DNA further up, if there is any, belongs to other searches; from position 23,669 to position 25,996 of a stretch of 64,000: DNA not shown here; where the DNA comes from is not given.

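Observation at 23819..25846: A single 675-aa ORF fuses a GPP34/GOLPH3-like domain to a cytochrome P450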

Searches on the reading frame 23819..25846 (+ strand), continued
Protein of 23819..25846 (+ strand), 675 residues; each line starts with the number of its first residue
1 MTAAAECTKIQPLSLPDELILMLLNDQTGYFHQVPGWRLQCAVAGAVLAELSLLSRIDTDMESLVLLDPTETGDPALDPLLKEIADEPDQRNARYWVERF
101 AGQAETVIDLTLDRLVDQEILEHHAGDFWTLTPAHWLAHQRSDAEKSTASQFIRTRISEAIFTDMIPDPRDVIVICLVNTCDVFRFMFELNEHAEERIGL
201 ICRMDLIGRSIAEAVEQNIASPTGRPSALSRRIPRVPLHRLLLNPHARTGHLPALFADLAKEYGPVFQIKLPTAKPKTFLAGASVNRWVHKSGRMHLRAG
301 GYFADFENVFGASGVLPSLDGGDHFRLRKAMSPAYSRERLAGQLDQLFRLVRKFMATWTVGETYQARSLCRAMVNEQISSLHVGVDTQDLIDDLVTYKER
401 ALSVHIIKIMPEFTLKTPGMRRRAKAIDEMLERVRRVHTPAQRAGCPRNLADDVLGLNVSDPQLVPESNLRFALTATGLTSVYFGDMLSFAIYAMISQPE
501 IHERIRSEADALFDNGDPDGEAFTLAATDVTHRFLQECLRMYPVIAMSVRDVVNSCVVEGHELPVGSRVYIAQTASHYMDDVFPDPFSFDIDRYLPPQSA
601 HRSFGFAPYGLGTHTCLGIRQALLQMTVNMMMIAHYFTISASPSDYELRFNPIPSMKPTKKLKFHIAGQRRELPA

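Call 15: find_related_loci(query=A1, collection=genome_contigs, flank=10000)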
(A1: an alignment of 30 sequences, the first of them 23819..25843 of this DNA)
Query A1 (675 aa) in genome_contigs; peptide patterns used: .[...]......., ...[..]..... (x = any residue, [..] = any of these).
551 stretches matched a pattern; 548 encode a relative of the query (tblastn E <= 1e-3); the best 80 are kept; 80 distinct loci.
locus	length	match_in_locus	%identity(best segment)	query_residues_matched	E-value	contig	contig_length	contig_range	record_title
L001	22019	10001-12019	90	1-674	0e+0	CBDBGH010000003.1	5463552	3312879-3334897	MAG: Alphaproteobacteria bacterium isolate b99f4e08-eaad-4535-8bab-8af14a35acd4 genome assembly, contig: contig_2, whole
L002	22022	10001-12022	89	1-674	0e+0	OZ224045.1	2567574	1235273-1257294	MAG: Alphaproteobacteria bacterium isolate 6cdd39bc-b7d8-419f-bd13-d60c8cdfee59 genome assembly, chromosome: 1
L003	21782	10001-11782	98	82-675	0e+0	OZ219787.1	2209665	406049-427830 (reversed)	MAG: Alphaproteobacteria bacterium isolate 0756efc7-7660-4069-b8ca-5b69e2da9688 genome assembly, chromosome: 3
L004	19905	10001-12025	86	1-675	0e+0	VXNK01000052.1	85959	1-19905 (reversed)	MAG: Rhodospirillaceae bacterium isolate SB0661_bin_7 NODE_341_length_85959_cov_34.324397, whole genome shotgun sequence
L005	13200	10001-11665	97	121-675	0e+0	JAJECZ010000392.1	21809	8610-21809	MAG: Alphaproteobacteria bacterium isolate jk18xAbins.48 k141_1207041, whole genome shotgun sequence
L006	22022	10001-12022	71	1-674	0e+0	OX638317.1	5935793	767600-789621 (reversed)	MAG: uncultured Latescibacteria bacterium isolate cbbe8a84-e08a-4d06-a76e-2eb930d8ff24 genome assembly, chromosome: 1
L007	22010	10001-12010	69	6-675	0e+0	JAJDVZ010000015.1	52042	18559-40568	MAG: Candidatus Latescibacterota bacterium isolate jk18x22bins.75 k141_164731, whole genome shotgun sequence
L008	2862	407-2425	69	1-673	0e+0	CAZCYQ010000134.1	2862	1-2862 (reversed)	MAG TPA_asm: uncultured Rhodothermaceae bacterium isolate SRP109090_co2_2 genome assembly, contig: NODE_52980_length_286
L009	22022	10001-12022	69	1-674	0e+0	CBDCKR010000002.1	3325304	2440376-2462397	MAG: Longimicrobiales bacterium isolate af6c6d4b-e256-4c31-a591-4ccaaeaa1e4e genome assembly, contig: contig_2, whole ge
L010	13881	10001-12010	69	6-675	0e+0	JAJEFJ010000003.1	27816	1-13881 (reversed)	MAG: Candidatus Latescibacterota bacterium isolate p16x43bins.30 k141_739480, whole genome shotgun sequence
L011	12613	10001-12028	68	1-674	0e+0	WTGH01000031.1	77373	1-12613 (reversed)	MAG: Rhodospirillaceae bacterium isolate CO36386bin_9 NODE_201_length_77373_cov_40.280219, whole genome shotgun sequence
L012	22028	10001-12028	68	1-674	0e+0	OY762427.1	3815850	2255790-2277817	MAG: Alphaproteobacteria bacterium isolate ccf0328c-cffc-48f6-8afa-02e3c565a3a4 genome assembly, chromosome: 1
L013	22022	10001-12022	67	1-674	0e+0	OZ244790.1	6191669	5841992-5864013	MAG: Candidatus Latescibacterota bacterium isolate 46c83e85-0880-45c6-8d78-79488e6eca4b genome assembly, chromosome: 1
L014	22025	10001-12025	68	1-674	0e+0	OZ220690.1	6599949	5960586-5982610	MAG: Candidatus Latescibacterota bacterium isolate 4544edd8-ea3d-4877-aa30-594cc490bc13 genome assembly, chromosome: 1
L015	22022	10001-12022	67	1-674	0e+0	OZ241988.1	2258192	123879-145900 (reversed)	MAG: Nitrospirales bacterium isolate a9a036fa-ce6a-47a6-b6ba-e810451c52c0 genome assembly, chromosome: 1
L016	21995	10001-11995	68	11-675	0e+0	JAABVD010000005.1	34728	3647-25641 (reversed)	MAG: Opitutia bacterium isolate 287ce scaffold_1860, whole genome shotgun sequence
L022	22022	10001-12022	68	1-674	0e+0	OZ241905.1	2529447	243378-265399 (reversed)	MAG: Nitrospirales bacterium isolate 4ba8bffd-60cb-465e-9873-b59a9ad782a3 genome assembly, chromosome: 1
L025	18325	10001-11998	68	11-675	0e+0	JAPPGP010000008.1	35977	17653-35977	MAG: Defluviicoccus sp. isolate RHO1_bin_59 NODE_2226_length_35977_cov_31.600245, whole genome shotgun sequence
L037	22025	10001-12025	65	1-675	0e+0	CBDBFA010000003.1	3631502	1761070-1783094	MAG: Opitutales bacterium isolate 9f9b1e65-26d1-490e-a9a8-9aeb4363054d genome assembly, contig: contig_3, whole genome s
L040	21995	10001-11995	66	11-674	0e+0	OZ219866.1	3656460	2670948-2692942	MAG: Alphaproteobacteria bacterium isolate 558767b7-c9c4-4971-8057-2abcdc083aa7 genome assembly, chromosome: 2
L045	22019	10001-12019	68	1-674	0e+0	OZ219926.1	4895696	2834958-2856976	MAG: Thermodesulfobacteriota bacterium isolate 21442c6b-cc68-4f82-8039-a5361455a999 genome assembly, chromosome: 3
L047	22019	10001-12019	66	1-674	0e+0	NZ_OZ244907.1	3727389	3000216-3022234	MAG: Candidatus Palauibacter sp. isolate c5de0401-b7dc-4d82-98b5-efbda7d568cc chromosome 1, complete sequence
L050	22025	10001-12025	66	1-675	0e+0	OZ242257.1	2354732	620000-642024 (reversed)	MAG: Nitrospirales bacterium isolate 66fd3267-97ed-4924-ace5-d8bca7d64734 genome assembly, chromosome: 1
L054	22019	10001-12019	65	1-673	0e+0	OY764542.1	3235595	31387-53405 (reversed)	MAG: Dehalococcoidia bacterium isolate 6a5b5718-e0ca-4583-9154-875545b380e3 genome assembly, chromosome: 1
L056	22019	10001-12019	66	1-673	0e+0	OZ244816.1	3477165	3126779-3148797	MAG: Dehalococcoidia bacterium isolate f2a2dee8-fbed-446a-8eee-262c204d2a39 genome assembly, chromosome: 1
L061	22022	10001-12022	65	1-674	0e+0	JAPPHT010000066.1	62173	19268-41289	MAG: Chloroflexota bacterium isolate RHO1_bin_8 NODE_1060_length_62173_cov_19.811214, whole genome shotgun sequence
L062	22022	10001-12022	66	1-674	0e+0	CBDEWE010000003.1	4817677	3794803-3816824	MAG: uncultured Candidatus Binatia bacterium isolate a8241130-b51f-4fa7-9d5c-c617c4ae5504 genome assembly, contig: conti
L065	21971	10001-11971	65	13-674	0e+0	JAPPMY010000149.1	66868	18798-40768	MAG: Rhodospirillales bacterium isolate RHO3_bin_58 NODE_971_length_66868_cov_27.070256, whole genome shotgun sequence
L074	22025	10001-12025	65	1-675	0e+0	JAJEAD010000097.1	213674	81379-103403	MAG: Gammaproteobacteria bacterium isolate jk18x7bins.3 k141_572274, whole genome shotgun sequence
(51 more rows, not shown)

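Call 22: search_protein_families(library=pfam, proteins=[L016:12006-13400:+, L025:12004-13362:-, L009:448-3621:+, L061:13111-15594:-, L040:14335-16662:-, L047:5532-6740:+, L062:98-1642:+, L022:19297-20397:-, L074:12140-13108:-], max_evalue=0.0001)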
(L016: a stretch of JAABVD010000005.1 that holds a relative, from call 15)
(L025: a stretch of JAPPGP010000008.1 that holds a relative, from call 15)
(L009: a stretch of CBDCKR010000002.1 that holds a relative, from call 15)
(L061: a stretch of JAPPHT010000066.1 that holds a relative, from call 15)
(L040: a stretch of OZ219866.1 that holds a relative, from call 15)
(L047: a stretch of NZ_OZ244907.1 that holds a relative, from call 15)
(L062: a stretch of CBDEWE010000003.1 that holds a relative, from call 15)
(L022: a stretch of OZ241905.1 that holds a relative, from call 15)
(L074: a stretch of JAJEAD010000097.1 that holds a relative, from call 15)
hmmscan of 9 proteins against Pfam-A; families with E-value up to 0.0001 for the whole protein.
L016:12006-13400:+ (465 aa): 3 families
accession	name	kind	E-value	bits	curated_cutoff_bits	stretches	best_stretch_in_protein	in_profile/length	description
PF01593.30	Amino_oxidase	-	2.4e-16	60.5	19.8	1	23-292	1-272/443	Flavin containing amine oxidoreductase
PF13450.12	NAD_binding_8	-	6.9e-12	45.9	21.9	1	18-91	1-68/68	NAD(P)-binding Rossmann-like domain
PF01266.30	DAO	-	9.9e-06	25.7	27.9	0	15-52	1-37/353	FAD dependent oxidoreductase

L025:12004-13362:- (452 aa): 4 families
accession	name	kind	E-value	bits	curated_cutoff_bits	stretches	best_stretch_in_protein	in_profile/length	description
PF01593.30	Amino_oxidase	-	1.8e-15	57.6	19.8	1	12-286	1-277/443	Flavin containing amine oxidoreductase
PF13450.12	NAD_binding_8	-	2.3e-10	41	21.9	1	7-72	1-60/68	NAD(P)-binding Rossmann-like domain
PF13454.12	NAD_binding_9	-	3.3e-07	30.9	21.8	0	6-120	1-117/155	FAD-NAD(P)-binding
PF01266.30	DAO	-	6.2e-07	29.7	27.9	0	4-41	1-36/353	FAD dependent oxidoreductase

L009:448-3621:+ (1058 aa): 1 family
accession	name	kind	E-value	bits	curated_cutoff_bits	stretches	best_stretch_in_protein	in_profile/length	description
PF00873.25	ACR_tran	-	1.5e-154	516.7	28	2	21-601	8-585/1021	AcrB/AcrD/AcrF family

L061:13111-15594:- (827 aa): 3 families
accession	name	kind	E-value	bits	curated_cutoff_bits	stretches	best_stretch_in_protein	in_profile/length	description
PF03176.21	MMPL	-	5.1e-43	147.7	20.5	2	48-419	2-332/333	MMPL family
PF02460.24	Patched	-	7.8e-11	42.4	23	1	655-788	23-155/156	Patched SSD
PF12349.14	Sterol-sensing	-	2.9e-09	37.4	22.3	1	659-782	5-128/153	Sterol-sensing domain of SREBP cleavage-activation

L040:14335-16662:- (775 aa): 1 family
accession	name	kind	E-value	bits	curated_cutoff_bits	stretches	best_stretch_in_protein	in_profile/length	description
PF03176.21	MMPL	-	6.9e-40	137.4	20.5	2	111-399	70-329/333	MMPL family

L047:5532-6740:+ (403 aa): 2 families
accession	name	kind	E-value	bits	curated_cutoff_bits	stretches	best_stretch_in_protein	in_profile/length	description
PF13437.12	HlyD_3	-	8.1e-11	43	22.2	1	189-294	2-96/106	HlyD family secretion protein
PF16576.10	HlyD_D23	-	6.7e-07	29.2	30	1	65-294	17-204/214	Barrel-sandwich domain of CusB or HlyD membrane-fusion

L062:98-1642:+ (515 aa): 1 family
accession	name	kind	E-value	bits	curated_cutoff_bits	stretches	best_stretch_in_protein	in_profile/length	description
PF02321.23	OEP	-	2.6e-38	132.2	22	2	270-449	8-187/187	Outer membrane efflux protein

L022:19297-20397:- (366 aa): 2 families
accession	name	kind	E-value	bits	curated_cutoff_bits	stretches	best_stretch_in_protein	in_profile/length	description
PF01222.22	ERG4_ERG24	-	1.6e-73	248.4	27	1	24-366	73-432/432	Ergosterol biosynthesis ERG4/ERG24 family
PF06966.17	DUF1295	-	1.1e-06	28.7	20.4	1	216-355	95-233/235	Protein of unknown function (DUF1295)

L074:12140-13108:- (322 aa): 2 families
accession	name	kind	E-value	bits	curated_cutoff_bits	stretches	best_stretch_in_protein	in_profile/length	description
PF17131.11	LolA_like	-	2.6e-60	203.7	30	1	138-320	3-184/184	Outer membrane lipoprotein-sorting protein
PF07044.18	DUF1329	-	2.8e-08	33.9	23.1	1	140-184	143-190/368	Protein of unknown function (DUF1329)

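Call 30: search_protein_families(library=ncbifam, proteins=[L016:12006-13400:+, L022:19297-20397:-, L040:14335-16662:-, L061:13111-15594:-], max_evalue=0.001)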
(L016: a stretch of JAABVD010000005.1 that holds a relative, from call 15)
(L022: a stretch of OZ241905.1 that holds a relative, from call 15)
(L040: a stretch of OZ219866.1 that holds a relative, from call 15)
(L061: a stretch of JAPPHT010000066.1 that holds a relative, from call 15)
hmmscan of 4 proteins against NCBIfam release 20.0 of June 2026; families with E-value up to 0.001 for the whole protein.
L016:12006-13400:+ (465 aa): 8 families
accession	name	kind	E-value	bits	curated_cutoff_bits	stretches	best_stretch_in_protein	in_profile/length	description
NF008841.0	PRK11883.1-1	equivalog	1.3e-14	54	517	2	12-92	2-77/453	protoporphyrinogen oxidase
TIGR00562.1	proto_IX_ox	equivalog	5.2e-12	45.1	97.85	1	14-59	3-48/470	protoporphyrinogen oxidase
NF008845.0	PRK11883.1-5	equivalog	3.9e-09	35.3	560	1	12-57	3-52/468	protoporphyrinogen oxidase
NF005560.0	PRK07233.1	equivalog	1.1e-08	34.3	252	1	15-59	2-44/435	hypothetical protein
TIGR03467.1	HpnE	equivalog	3.8e-05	23.2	283.05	1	16-59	1-42/430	hydroxysqualene dehydroxylase HpnE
NF053546.1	violacein_VioA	equivalog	0.00012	21.6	600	0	16-94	2-78/411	flavin-dependent violacein biosynthesis tryptophan-2 monooxygenase VioA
NF005566.0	PRK07236.1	subfamily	0.00065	18.7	333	0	12-45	5-36/386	hypothetical protein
NF041087.1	bile_acid_BaiCD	equivalog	0.0007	17.8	825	1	10-58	377-423/642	bile acid Fe-S flavoenzyme BaiCD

L022:19297-20397:- (366 aa): 0 families

L040:14335-16662:- (775 aa): 7 families
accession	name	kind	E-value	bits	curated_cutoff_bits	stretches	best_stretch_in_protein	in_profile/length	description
TIGR00921.1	2A067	subfamily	5.1e-51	173.6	351.9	2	399-761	3-351/733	hydrophobe/amphiphile efflux-3 (HAE3) family transporter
TIGR00833.1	actII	subfamily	2.5e-37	128.6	874.7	3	604-754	175-330/910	MMPL family RND transporter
TIGR03480.1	HpnN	hypoth_equivalog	1.1e-32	113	751.85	2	195-436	244-484/862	hopanoid biosynthesis associated RND transporter like protein HpnN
NF052374.1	HopndTporHpnN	equivalog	7.4e-11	40.9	1100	2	199-433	251-484/858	hopanoid transporter HpnN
TIGR00918.1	2A060602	subfamily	2.7e-05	22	1120.4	1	225-374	971-1117/1145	transmembrane receptor Patched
TIGR00916.1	2A0604s01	subfamily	3.9e-05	23.4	148.6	1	228-340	94-207/231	SecD/SecF family protein translocase subunit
NF045600.2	BstA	equivalog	5.3e-05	21.3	1400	1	604-760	287-450/903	sterol transporter cytoplasmic membrane protein BstA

L061:13111-15594:- (827 aa): 14 families
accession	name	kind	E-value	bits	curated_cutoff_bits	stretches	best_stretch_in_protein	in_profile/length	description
TIGR00921.1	2A067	subfamily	2.5e-57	194.5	351.9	2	615-789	564-732/733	hydrophobe/amphiphile efflux-3 (HAE3) family transporter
TIGR00833.1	actII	subfamily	5.1e-39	134.2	874.7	2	204-463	160-407/910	MMPL family RND transporter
TIGR03480.1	HpnN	hypoth_equivalog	3.1e-34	118.1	751.85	2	286-435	330-462/862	hopanoid biosynthesis associated RND transporter like protein HpnN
NF052374.1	HopndTporHpnN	equivalog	4e-21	74.8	1100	2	286-384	333-431/858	hopanoid transporter HpnN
TIGR00918.1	2A060602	subfamily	1.2e-10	39.8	1120.4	1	644-791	410-557/1145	transmembrane receptor Patched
NF045600.2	BstA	equivalog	1.1e-08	33.4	1400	1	227-442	294-489/903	sterol transporter cytoplasmic membrane protein BstA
NF009583.0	PRK13024.1-3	subfamily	3.3e-08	32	721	2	636-798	281-439/755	protein translocase subunit SecDF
TIGR00916.1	2A0604s01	subfamily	8.4e-08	32.1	148.6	1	639-780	89-231/231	SecD/SecF family protein translocase subunit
TIGR01129.1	secD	equivalog_domain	1.8e-07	30.7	244.4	1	639-782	249-392/397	protein translocase subunit SecD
NF009580.0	PRK13023.1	equivalog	1.2e-06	27.1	1153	1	225-372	298-440/775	protein translocase subunit SecDF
NF007133.0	PRK09579.1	equivalog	4.7e-06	24.4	1763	1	627-782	323-480/1017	multidrug efflux RND transporter permease subunit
NF052608.1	TrhMmycExpMmpL3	equivalog_domain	5.6e-06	24.9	1400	1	626-786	178-336/992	trehalose monomycolate exporter MmpL3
NF009585.0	PRK13024.1-5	equivalog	7.2e-06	24.3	1037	1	638-783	494-640/993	protein translocase subunit SecDF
NF009540.0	PRK12911.1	equivalog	4.7e-05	20.9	1878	1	616-790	893-1061/1403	bifunctional preprotein translocase subunit SecD/SecF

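Call 39: search_protein_families(library=pfam, proteins=[L056:8818-9114:+, L040:19259-20113:+, L011:12152-12502:+, L015:19290-20162:-, L037:370-1437:+, L050:15195-16097:-, L015:4594-5883:+, L015:6037-7338:-, L065:13268-13597:-, L022:17882-19351:-], max_evalue=0.0001)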
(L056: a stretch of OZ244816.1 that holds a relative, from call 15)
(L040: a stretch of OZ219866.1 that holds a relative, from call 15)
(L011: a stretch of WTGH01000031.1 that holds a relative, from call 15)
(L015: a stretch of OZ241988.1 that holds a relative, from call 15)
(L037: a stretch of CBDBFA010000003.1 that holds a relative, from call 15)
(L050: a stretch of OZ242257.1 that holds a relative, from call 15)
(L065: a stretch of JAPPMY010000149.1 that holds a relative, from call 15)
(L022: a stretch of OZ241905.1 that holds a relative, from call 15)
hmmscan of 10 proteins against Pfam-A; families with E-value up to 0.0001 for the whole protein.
L056:8818-9114:+ (99 aa): 0 families

L040:19259-20113:+ (285 aa): 3 families
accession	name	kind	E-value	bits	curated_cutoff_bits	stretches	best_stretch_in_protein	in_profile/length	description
PF00106.31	adh_short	-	1.9e-34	119.3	26.6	1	8-211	1-191/195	short chain dehydrogenase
PF13561.12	adh_short_C2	-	1.1e-25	91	27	1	14-250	1-227/236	Enoyl-(Acyl carrier protein) reductase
PF08659.16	KR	-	2.5e-06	28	22.6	1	9-98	2-93/180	KR domain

L011:12152-12502:+ (117 aa): 0 families

L015:19290-20162:- (291 aa): 0 families

L037:370-1437:+ (356 aa): 8 families
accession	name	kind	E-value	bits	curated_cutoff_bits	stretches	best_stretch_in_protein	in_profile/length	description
PF01370.27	Epimerase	-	1.1e-32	113.8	20.9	1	16-243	1-233/240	NAD dependent epimerase/dehydratase family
PF01073.25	3Beta_HSD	-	7.2e-18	65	22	1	18-175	2-162/280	3-beta hydroxysteroid dehydrogenase/isomerase family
PF16363.11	GDP_Man_Dehyd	-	1.2e-17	64.9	27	1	17-328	1-322/332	GDP-mannose 4,6 dehydratase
PF13460.12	NAD_binding_10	-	8.7e-15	55.5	27.2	1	20-133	1-102/184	NAD(P)H-binding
PF07993.18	NAD_binding_4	-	2.6e-11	43.6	20.1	1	76-190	87-209/258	Male sterility protein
PF02719.21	Polysacc_synt_2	-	4.4e-09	36.4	20.2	1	16-128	1-127/293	Polysaccharide biosynthesis protein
PF05368.20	NmrA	-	3.9e-08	33.7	27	1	16-86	5-78/298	NmrA-like family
PF04321.23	RmlD_sub_bind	-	8.6e-05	22.2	27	0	16-121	3-94/287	RmlD substrate binding domain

L050:15195-16097:- (301 aa): 1 family
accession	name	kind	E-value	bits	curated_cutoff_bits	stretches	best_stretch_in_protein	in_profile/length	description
PF13505.12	OMP_b-brl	-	7e-16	59.3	28.7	1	19-301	4-175/175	Outer membrane protein beta-barrel domain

L015:4594-5883:+ (430 aa): 0 families

L015:6037-7338:- (434 aa): 1 family
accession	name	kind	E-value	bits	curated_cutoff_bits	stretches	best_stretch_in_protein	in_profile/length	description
PF14341.11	PilX_N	-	2.2e-07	31.2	25.5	1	42-92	1-51/51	PilX N-terminal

L065:13268-13597:- (110 aa): 0 families

L022:17882-19351:- (490 aa): 1 family
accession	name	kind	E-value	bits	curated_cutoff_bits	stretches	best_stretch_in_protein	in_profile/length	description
PF00067.27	p450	-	1.7e-59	202.3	22.8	1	49-459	4-441/462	Cytochrome P450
